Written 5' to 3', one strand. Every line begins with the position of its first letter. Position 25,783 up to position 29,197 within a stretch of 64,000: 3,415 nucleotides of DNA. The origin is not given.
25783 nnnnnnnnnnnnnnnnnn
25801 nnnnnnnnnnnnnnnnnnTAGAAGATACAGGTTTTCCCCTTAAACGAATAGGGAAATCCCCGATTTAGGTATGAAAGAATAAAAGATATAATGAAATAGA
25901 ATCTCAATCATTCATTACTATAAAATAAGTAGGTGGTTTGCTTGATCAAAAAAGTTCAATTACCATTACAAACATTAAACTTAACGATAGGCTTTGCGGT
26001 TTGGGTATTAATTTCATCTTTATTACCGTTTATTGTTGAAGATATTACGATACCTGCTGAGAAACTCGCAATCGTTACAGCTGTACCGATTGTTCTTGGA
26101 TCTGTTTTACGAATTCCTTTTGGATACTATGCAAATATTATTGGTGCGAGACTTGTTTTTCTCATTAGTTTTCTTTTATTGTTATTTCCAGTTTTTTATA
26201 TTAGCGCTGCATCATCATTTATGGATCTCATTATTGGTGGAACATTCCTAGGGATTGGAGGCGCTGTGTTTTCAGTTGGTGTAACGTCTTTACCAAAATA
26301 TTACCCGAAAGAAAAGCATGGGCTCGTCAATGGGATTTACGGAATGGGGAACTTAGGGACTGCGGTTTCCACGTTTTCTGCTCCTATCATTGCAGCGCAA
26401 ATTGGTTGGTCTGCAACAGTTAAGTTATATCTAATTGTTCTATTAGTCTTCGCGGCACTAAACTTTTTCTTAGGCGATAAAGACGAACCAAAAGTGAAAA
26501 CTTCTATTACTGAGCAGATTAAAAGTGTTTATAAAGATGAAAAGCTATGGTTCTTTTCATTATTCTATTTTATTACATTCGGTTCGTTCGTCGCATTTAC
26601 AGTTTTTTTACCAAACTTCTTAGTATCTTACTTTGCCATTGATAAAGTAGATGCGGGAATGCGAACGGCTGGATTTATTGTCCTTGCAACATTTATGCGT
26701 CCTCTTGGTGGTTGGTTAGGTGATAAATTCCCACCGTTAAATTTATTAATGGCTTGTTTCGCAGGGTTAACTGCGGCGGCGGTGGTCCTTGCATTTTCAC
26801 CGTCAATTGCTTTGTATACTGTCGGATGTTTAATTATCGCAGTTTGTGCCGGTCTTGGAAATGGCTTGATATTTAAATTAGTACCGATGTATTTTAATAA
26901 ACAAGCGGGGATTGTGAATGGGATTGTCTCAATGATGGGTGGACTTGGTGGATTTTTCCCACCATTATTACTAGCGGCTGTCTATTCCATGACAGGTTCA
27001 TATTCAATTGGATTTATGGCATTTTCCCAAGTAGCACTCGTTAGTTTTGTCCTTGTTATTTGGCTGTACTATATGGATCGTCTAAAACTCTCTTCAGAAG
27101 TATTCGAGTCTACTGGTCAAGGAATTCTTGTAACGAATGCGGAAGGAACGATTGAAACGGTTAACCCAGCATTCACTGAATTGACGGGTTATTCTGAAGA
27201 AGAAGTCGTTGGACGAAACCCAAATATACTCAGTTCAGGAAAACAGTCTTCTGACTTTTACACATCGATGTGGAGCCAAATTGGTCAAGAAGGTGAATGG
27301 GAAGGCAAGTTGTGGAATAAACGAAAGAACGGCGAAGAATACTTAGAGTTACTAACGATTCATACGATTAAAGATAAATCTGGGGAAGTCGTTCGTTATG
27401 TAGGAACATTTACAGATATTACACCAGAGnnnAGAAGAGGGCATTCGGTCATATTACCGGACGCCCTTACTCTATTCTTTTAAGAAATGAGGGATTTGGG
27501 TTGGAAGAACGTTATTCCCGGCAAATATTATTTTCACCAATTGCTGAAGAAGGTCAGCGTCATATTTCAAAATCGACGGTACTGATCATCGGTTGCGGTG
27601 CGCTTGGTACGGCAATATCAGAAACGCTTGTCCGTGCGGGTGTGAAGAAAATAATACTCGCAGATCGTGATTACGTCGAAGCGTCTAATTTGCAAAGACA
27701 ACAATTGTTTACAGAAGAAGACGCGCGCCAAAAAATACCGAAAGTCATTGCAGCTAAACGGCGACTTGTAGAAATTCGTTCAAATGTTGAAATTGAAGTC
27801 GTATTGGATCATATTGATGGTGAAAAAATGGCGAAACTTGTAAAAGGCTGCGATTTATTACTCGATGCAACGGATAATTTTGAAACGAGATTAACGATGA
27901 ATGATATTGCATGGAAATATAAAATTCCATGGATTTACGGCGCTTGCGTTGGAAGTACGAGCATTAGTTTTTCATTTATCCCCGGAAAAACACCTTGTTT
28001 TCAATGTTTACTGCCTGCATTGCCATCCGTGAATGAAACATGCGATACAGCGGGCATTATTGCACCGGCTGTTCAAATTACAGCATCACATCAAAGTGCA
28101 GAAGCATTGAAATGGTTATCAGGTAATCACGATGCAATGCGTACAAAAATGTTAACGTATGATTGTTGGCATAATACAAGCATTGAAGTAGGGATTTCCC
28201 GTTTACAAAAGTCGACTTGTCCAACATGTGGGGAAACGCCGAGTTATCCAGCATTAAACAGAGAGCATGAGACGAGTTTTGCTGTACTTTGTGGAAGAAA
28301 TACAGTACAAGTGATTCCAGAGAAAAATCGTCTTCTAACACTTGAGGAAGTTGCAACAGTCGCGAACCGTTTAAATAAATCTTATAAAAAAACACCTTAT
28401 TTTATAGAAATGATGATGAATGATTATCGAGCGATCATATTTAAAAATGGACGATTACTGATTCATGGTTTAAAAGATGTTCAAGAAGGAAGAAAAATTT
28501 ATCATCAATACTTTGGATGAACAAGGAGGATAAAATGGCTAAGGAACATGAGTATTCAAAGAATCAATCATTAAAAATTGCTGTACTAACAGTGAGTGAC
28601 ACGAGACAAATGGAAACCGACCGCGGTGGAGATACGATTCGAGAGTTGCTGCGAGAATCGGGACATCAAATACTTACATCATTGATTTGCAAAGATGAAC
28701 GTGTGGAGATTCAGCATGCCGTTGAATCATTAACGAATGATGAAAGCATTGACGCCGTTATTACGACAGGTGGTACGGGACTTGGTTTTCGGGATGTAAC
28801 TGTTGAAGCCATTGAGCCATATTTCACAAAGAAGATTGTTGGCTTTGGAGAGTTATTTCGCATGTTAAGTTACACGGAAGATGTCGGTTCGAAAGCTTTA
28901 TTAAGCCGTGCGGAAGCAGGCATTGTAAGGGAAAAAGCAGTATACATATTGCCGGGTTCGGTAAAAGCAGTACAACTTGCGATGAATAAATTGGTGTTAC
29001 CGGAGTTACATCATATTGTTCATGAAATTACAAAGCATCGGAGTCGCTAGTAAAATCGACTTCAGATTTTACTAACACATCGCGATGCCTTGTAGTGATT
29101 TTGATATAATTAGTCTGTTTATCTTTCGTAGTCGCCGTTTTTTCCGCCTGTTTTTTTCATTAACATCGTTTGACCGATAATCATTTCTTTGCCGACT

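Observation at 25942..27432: Nitrate transporter fused to a C-terminal PAS domain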

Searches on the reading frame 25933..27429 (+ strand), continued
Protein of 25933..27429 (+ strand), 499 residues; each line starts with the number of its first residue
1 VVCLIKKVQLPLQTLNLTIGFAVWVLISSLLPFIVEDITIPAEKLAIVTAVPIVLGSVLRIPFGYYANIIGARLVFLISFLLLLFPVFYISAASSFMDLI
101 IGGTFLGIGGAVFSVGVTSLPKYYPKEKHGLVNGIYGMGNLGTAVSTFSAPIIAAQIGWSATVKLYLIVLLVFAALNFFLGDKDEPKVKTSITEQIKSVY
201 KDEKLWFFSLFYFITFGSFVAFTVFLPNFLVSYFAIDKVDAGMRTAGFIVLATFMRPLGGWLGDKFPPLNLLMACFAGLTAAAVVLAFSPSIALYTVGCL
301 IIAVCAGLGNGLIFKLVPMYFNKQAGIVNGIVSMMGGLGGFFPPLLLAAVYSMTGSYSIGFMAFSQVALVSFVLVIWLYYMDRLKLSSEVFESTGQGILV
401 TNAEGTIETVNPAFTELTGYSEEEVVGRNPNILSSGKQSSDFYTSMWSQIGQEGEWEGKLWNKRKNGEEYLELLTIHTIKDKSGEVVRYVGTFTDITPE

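Call 72: search_protein_families(library=ncbifam, proteins=[P0204, P0217, P0192, P0195, P0202, P0206], max_evalue=1e-10)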
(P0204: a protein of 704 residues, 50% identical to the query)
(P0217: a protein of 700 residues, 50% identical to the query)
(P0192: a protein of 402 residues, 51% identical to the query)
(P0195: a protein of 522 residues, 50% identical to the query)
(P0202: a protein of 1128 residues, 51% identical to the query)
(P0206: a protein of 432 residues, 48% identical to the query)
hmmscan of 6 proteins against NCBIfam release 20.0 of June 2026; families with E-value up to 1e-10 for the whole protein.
P0204 (704 aa): 36 families (the best 25 are shown)
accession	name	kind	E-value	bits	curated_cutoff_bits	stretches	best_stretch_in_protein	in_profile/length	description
NF045675.1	PhdiestaseDibA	equivalog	2.8e-246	818.8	980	2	142-691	70-619/623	phosphodiesterase DibA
NF007474.0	PRK10060.1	equivalog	5e-135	451.3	782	1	141-700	102-656/663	cyclic di-GMP phosphodiesterase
NF053781.1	cdiGMPphdstlr2612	equivalog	2.5e-131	439.5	1600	1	154-694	719-1262/1268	Tlr1612 family c-di-GMP phosphodiesterase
NF008467.0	PRK11359.1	equivalog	1.7e-124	416.6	857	1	267-698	368-792/800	oxygen-sensing cyclic-di-GMP phosphodiesterase DosP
NF052458.1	PhdiestGepA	equivalog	1.7e-108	363.9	1200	1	250-688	399-832/840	phosphodiesterase GepA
NF007298.0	PRK09776.1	equivalog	1.5e-85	288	1135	1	88-687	490-1096/1111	diguanylate cyclase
NF008807.1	PRK11829.1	equivalog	1.6e-85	287.6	733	1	245-699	211-664/670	biofilm formation regulator HmsP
NF052596.1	RR_EAL_PvrR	equivalog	1.7e-50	171.8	580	1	441-696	132-388/398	response regulator cyclic di-GMP phosphodiesterase PvrR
NF007839.0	PRK10551.1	equivalog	2.9e-49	168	461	1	451-695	265-508/518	cyclic di-GMP phosphodiesterase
NF007423.1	PRK09966.1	equivalog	4.4e-48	164.1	325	1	266-426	230-390/390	diguanylate cyclase DgcN/YfiN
NF045673.1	c-di-GMPRcptLapD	equivalog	1.6e-44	152.3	1020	1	268-688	229-645/647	cyclic di-GMP receptor LapD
TIGR02938.1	nifL_nitrog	equivalog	3.2e-43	148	242.45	2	162-272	16-126/494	nitrogen fixation negative regulator NifL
NF008281.1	PRK11059.1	equivalog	8.4e-42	143.3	663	1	265-689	211-631/633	RNase E specificity factor CsrD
TIGR00229.1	sensory_box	domain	5.6e-41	139.6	22.9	2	154-270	9-125/126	PAS domain S-box protein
TIGR00254.1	GGDEF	domain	2.2e-40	138.1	37.4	1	271-435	1-166/168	diguanylate cyclase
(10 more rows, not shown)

P0217 (700 aa): 38 families (the best 25 are shown)
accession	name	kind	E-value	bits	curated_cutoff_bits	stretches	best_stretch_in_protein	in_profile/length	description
NF045675.1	PhdiestaseDibA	equivalog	5.4e-229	761.7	980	2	138-689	70-622/623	phosphodiesterase DibA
NF008467.0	PRK11359.1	equivalog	4.9e-127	425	857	1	262-696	367-796/800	oxygen-sensing cyclic-di-GMP phosphodiesterase DosP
NF007474.0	PRK10060.1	equivalog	1.2e-126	423.6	782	1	155-693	120-655/663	cyclic di-GMP phosphodiesterase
NF053781.1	cdiGMPphdstlr2612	equivalog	1.1e-121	407.6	1600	1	94-693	659-1266/1268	Tlr1612 family c-di-GMP phosphodiesterase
NF052458.1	PhdiestGepA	equivalog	2.6e-107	360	1200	1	250-687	403-836/840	phosphodiesterase GepA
NF007298.0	PRK09776.1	equivalog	4.9e-83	279.7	1135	1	117-686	522-1100/1111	diguanylate cyclase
NF008807.1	PRK11829.1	equivalog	3.9e-78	263.2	733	1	261-689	232-659/670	biofilm formation regulator HmsP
NF007839.0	PRK10551.1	equivalog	8.4e-55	186.3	461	1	443-694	262-512/518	cyclic di-GMP phosphodiesterase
NF007423.1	PRK09966.1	equivalog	7.1e-54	183.2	325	1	259-422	227-390/390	diguanylate cyclase DgcN/YfiN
NF052596.1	RR_EAL_PvrR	equivalog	6.7e-49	166.6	580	1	436-693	134-390/398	response regulator cyclic di-GMP phosphodiesterase PvrR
TIGR02938.1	nifL_nitrog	equivalog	3.2e-48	164.5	242.45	2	36-142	16-122/494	nitrogen fixation negative regulator NifL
TIGR00229.1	sensory_box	domain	7.5e-46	155.3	22.9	2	145-267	4-126/126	PAS domain S-box protein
NF045673.1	c-di-GMPRcptLapD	equivalog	4.8e-43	147.4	1020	1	263-684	228-646/647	cyclic di-GMP receptor LapD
TIGR00254.1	GGDEF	domain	1.3e-42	145.4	37.4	1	267-427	1-162/168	diguanylate cyclase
NF008281.1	PRK11059.1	equivalog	6.4e-42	143.7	663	1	261-683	207-630/633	RNase E specificity factor CsrD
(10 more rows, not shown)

P0192 (402 aa): 26 families (the best 25 are shown)
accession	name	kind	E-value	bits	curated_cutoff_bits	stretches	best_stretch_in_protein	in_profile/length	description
NF045675.1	PhdiestaseDibA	equivalog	6.3e-124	414.6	980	2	195-397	69-271/623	phosphodiesterase DibA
TIGR02938.1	nifL_nitrog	equivalog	3.2e-47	161.2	242.45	2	95-212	17-134/494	nitrogen fixation negative regulator NifL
TIGR00229.1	sensory_box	domain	5.3e-46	155.8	22.9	2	79-203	2-126/126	PAS domain S-box protein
NF007298.0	PRK09776.1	equivalog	3.3e-36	124.6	1135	1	139-392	487-747/1111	diguanylate cyclase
NF052652.1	YtvA_fam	equivalog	8.9e-35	120.4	250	2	86-205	4-126/243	YtvA family blue-light photoreceptor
NF052573.1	HisKinEspAMyxo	equivalog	2.1e-32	112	1400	2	175-326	225-376/755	serine histidine kinase EspA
NF008467.0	PRK11359.1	equivalog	1e-31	109.8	857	2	65-198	119-253/800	oxygen-sensing cyclic-di-GMP phosphodiesterase DosP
NF053781.1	cdiGMPphdstlr2612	equivalog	2.4e-30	105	1600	1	94-397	599-909/1268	Tlr1612 family c-di-GMP phosphodiesterase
NF052306.1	BluLightHisKinLov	equivalog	1.6e-29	102.8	450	2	98-201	38-144/334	blue-light-activated histidine kinase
NF007474.0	PRK10060.1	equivalog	3.2e-28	98.4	782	1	211-391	118-297/663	cyclic di-GMP phosphodiesterase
NF010076.0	PRK13557.1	subfamily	7.6e-28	97.2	631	1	100-205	51-156/540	histidine kinase famiy protein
NF052574.1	HisKinEspCMyxo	equivalog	4.7e-25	87.9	1200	2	72-197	274-402/785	serine histidine kinase EspC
NF007423.1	PRK09966.1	equivalog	1.5e-24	86.6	325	1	319-396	229-306/390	diguanylate cyclase DgcN/YfiN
NF010077.0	PRK13559.1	subfamily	7.4e-24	84.3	361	1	82-206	43-170/364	hypothetical protein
TIGR00254.1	GGDEF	domain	2.1e-19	69.8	37.4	1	326-396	2-72/168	diguanylate cyclase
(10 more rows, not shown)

P0195 (522 aa): 32 families (the best 25 are shown)
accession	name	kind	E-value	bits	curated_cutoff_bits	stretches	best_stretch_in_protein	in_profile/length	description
NF045675.1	PhdiestaseDibA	equivalog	1.4e-133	446.5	980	2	222-518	70-367/623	phosphodiesterase DibA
NF007423.1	PRK09966.1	equivalog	5.7e-50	170.3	325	1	345-506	229-390/390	diguanylate cyclase DgcN/YfiN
TIGR02938.1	nifL_nitrog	equivalog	6.1e-48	163.6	242.45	2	238-394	12-166/494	nitrogen fixation negative regulator NifL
NF007474.0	PRK10060.1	equivalog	4e-47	160.8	782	1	227-519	108-399/663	cyclic di-GMP phosphodiesterase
NF008467.0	PRK11359.1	equivalog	1.6e-46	158.7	857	1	345-519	366-535/800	oxygen-sensing cyclic-di-GMP phosphodiesterase DosP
NF053781.1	cdiGMPphdstlr2612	equivalog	1.5e-44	152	1600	1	202-519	683-1006/1268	Tlr1612 family c-di-GMP phosphodiesterase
NF007298.0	PRK09776.1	equivalog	8.9e-43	146.4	1135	1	200-508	521-837/1111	diguanylate cyclase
TIGR00229.1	sensory_box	domain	3.4e-41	140.3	22.9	2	229-351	4-126/126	PAS domain S-box protein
TIGR00254.1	GGDEF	domain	9e-37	126.4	37.4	1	351-511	1-162/168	diguanylate cyclase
NF052652.1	YtvA_fam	equivalog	1e-35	123.4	250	2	233-353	3-126/243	YtvA family blue-light photoreceptor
NF038266.1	diguan_SiaD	equivalog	4.3e-34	118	290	1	345-507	84-246/252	biofilm regulation diguanylate cyclase SiaD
NF007135.0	PRK09581.1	equivalog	4.1e-32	111.6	474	1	350-508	287-447/457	PleD family two-component system response regulator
NF007380.0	PRK09894.1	equivalog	1.6e-27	96.6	256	1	348-507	122-278/296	diguanylate cyclase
NF051473.1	DigCycDgcsShew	equivalog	1.8e-26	93.2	400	1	350-508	130-283/291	diguanylate cyclase DgcS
NF052458.1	PhdiestGepA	equivalog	9.8e-26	90.2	1200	1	336-516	405-579/840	phosphodiesterase GepA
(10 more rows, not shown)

P0202 (1128 aa): 39 families (the best 25 are shown)
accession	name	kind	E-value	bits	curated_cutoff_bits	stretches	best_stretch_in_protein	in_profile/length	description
NF045675.1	PhdiestaseDibA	equivalog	2.2e-202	673.8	980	2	433-985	70-621/623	phosphodiesterase DibA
NF007474.0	PRK10060.1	equivalog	1.1e-122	410.5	782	1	438-993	108-658/663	cyclic di-GMP phosphodiesterase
NF053781.1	cdiGMPphdstlr2612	equivalog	6.3e-114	381.9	1600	1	411-985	681-1261/1268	Tlr1612 family c-di-GMP phosphodiesterase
NF008467.0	PRK11359.1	equivalog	9.2e-112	374.5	857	2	558-994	368-797/800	oxygen-sensing cyclic-di-GMP phosphodiesterase DosP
NF007298.0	PRK09776.1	equivalog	5.8e-96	322.5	1135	2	383-986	494-1103/1111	diguanylate cyclase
NF052458.1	PhdiestGepA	equivalog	1.3e-85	288.2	1200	1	546-984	404-836/840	phosphodiesterase GepA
NF008807.1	PRK11829.1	equivalog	2.4e-75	254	733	1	559-983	236-656/670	biofilm formation regulator HmsP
TIGR00229.1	sensory_box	domain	3e-50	169.6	22.9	2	323-440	9-126/126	PAS domain S-box protein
NF007423.1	PRK09966.1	equivalog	1.1e-49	169.3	325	1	553-717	226-390/390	diguanylate cyclase DgcN/YfiN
NF052596.1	RR_EAL_PvrR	equivalog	3.8e-49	167.4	580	1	729-985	131-385/398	response regulator cyclic di-GMP phosphodiesterase PvrR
NF007380.0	PRK09894.1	equivalog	5e-49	167.2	256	1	556-731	119-291/296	diguanylate cyclase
TIGR02938.1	nifL_nitrog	equivalog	2.7e-46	158.1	242.45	2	453-593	16-157/494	nitrogen fixation negative regulator NifL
NF045673.1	c-di-GMPRcptLapD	equivalog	9.5e-45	153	1020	1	557-981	227-646/647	cyclic di-GMP receptor LapD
NF038266.1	diguan_SiaD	equivalog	1.3e-41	142.7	290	1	559-724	87-252/252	biofilm regulation diguanylate cyclase SiaD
TIGR00254.1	GGDEF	domain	2.9e-41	140.9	37.4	1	562-725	1-165/168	diguanylate cyclase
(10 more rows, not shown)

P0206 (432 aa): 31 families (the best 25 are shown)
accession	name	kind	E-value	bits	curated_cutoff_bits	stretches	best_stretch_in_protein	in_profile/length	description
NF045675.1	PhdiestaseDibA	equivalog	4.1e-141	471.4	980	2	134-428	71-366/623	phosphodiesterase DibA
NF007474.0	PRK10060.1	equivalog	8.6e-57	192.7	782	1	138-430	108-399/663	cyclic di-GMP phosphodiesterase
NF007423.1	PRK09966.1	equivalog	5e-55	187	325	1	256-417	229-390/390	diguanylate cyclase DgcN/YfiN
NF008467.0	PRK11359.1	equivalog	3.2e-53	180.9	857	2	256-430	366-535/800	oxygen-sensing cyclic-di-GMP phosphodiesterase DosP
TIGR02938.1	nifL_nitrog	equivalog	9e-51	172.9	242.45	2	148-263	11-126/494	nitrogen fixation negative regulator NifL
NF007298.0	PRK09776.1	equivalog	6.9e-50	169.9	1135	1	84-420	495-838/1111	diguanylate cyclase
TIGR00229.1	sensory_box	domain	9.9e-46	155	22.9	2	137-262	2-126/126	PAS domain S-box protein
NF053781.1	cdiGMPphdstlr2612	equivalog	1.1e-45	155.8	1600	1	115-420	685-995/1268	Tlr1612 family c-di-GMP phosphodiesterase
TIGR00254.1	GGDEF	domain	3.2e-44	150.6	37.4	1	262-420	1-160/168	diguanylate cyclase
NF007135.0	PRK09581.1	equivalog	4.4e-40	137.9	474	1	256-420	283-448/457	PleD family two-component system response regulator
NF052652.1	YtvA_fam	equivalog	1.3e-38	132.9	250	2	20-140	1-124/243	YtvA family blue-light photoreceptor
NF038266.1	diguan_SiaD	equivalog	2.5e-37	128.6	290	1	255-420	83-248/252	biofilm regulation diguanylate cyclase SiaD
NF007380.0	PRK09894.1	equivalog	3.7e-34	118.4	256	1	260-428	123-288/296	diguanylate cyclase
NF041606.1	dguan_cyc_DgcA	equivalog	2.1e-31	109.1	370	1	279-420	191-332/340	diguanylate cyclase DgcA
NF051473.1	DigCycDgcsShew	equivalog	6.3e-31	107.8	400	1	263-423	132-287/291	diguanylate cyclase DgcS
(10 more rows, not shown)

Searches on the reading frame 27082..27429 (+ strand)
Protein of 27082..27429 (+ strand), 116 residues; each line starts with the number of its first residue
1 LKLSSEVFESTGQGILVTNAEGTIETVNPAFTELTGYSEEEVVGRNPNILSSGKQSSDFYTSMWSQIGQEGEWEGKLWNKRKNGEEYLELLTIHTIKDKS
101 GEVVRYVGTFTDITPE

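Call 31: search_solved_structures(query=window:27082-27429:+, max_evalue=1e-8, show_alignments=5)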
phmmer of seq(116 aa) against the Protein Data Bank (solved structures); distinct sequences matched with E-value up to 1e-8: 21.
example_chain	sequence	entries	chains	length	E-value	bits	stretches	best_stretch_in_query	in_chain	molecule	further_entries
3ewk_A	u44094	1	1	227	3.5e-22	81.8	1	16-115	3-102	Sensor protein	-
2gj3_A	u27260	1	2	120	9.5e-18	67.5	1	10-113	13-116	Nitrogen fixation regulatory protein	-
9qq6_A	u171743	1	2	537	2e-16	63.2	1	11-113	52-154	histidine kinase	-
8pky_A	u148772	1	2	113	1.1e-12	51.1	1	13-115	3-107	histidine kinase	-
6ywq_A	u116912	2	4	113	1.1e-12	51.1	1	13-115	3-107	Multi-sensor hybrid histidine kinase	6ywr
6ywh_A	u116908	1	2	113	2.2e-12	50.2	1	13-115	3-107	Multi-sensor hybrid histidine kinase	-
6ywg_A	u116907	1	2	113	2.2e-12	50.2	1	13-115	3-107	Multi-sensor hybrid histidine kinase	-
6yxc_A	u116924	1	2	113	2.2e-12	50.2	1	13-115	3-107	Multi-sensor hybrid histidine kinase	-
6rhf_A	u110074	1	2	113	2.2e-12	50.2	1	13-115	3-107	Multi-sensor hybrid histidine kinase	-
6yx4_A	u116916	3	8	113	2.2e-12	50.2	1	13-115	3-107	Multi-sensor hybrid histidine kinase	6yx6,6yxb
6ywi_A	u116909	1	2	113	2.2e-12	50.2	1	13-115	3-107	Multi-sensor hybrid histidine kinase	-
9u5n_A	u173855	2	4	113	2.2e-12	50.2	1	13-115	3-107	histidine kinase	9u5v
8pm1_A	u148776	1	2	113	2.6e-12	50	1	14-115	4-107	histidine kinase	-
6y7u_A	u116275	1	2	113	3.3e-12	49.6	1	13-115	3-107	Multi-sensor hybrid histidine kinase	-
7ab6_A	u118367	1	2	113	3.5e-12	49.6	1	12-115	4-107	Multi-sensor hybrid histidine kinase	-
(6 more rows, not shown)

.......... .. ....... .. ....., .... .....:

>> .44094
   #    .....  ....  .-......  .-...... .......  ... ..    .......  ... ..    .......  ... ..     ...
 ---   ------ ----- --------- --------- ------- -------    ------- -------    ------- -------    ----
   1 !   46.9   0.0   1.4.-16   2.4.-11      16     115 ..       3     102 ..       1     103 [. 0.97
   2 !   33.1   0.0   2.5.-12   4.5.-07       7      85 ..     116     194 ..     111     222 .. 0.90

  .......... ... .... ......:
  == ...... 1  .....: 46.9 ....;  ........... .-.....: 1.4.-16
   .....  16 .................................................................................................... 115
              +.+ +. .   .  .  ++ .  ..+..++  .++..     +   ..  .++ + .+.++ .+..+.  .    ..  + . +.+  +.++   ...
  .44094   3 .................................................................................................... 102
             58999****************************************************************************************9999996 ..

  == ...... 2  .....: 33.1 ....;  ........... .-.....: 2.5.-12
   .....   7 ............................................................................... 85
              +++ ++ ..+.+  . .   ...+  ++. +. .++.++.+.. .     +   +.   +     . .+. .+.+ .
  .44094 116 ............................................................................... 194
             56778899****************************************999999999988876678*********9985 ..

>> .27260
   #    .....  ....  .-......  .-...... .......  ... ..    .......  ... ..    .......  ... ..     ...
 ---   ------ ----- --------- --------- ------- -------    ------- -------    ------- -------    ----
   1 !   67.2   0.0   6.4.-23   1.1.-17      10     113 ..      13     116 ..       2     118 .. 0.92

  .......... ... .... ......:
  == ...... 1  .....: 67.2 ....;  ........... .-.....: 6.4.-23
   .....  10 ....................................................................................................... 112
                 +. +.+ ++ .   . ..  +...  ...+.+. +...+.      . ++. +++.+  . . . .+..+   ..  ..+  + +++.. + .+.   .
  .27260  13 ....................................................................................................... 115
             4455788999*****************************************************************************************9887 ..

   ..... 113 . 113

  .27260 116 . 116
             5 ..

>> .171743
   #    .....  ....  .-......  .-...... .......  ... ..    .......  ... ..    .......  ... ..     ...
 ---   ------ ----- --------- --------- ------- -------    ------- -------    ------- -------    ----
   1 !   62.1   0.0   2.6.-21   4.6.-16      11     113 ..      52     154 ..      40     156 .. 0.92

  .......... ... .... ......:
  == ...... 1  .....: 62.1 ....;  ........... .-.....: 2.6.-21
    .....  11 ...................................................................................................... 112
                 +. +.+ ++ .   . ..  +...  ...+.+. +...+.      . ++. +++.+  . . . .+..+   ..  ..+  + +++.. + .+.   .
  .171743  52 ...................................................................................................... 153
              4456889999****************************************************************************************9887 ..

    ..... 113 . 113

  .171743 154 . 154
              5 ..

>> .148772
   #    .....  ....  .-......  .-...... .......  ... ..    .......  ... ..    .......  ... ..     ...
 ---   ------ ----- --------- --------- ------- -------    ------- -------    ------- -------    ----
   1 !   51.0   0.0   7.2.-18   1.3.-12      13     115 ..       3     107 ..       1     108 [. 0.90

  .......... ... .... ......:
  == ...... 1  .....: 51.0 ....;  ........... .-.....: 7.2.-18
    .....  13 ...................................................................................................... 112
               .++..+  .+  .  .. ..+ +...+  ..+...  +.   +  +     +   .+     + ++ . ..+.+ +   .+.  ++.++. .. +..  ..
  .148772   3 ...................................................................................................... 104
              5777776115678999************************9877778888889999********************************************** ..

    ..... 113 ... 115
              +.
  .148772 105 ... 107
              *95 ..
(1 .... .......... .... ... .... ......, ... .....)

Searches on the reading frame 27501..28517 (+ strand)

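Call 49: search_protein_families(library=pfam, proteins=[window:27501-28517:+], max_evalue=0.001)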
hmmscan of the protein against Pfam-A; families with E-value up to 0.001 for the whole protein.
window:27501-28517:+ (339 aa): 3 families
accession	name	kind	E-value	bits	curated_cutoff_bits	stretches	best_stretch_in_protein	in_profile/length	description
PF00899.27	ThiF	-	2.4e-68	230.3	28.1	1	5-241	1-237/238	ThiF family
PF01488.26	Shikimate_DH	-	3.3e-06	27.6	24.3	1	15-68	3-56/138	Shikimate / quinate 5-dehydrogenase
PF03435.24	Sacchrp_dh_NADP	-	3.1e-05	24.8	25.1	0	27-130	1-82/129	Saccharopine dehydrogenase NADP binding domain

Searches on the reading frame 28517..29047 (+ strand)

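Call 86: search_protein_families(library=ncbifam, proteins=[window:28517-29047:+], max_evalue=1e-20)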
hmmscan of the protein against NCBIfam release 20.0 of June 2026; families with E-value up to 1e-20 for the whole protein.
window:28517-29047:+ (177 aa): 4 families
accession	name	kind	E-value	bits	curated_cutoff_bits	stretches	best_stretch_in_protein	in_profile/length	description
TIGR02667.1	moaB_proteo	equivalog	1e-47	161.8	222.4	1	17-165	3-150/163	molybdenum cofactor biosynthesis protein B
NF002947.1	PRK03604.1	equivalog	3.8e-33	115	285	1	10-172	137-297/301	bifunctional molybdenum cofactor biosynthesis protein MoaC/MoaB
TIGR00177.1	molyb_syn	domain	4.1e-30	104.7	85.35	1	19-162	2-148/148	molybdenum cofactor synthesis domain-containing protein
NF006932.0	PRK09417.1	equivalog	2e-21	76.3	158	1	17-159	2-146/193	molybdopterin adenylyltransferase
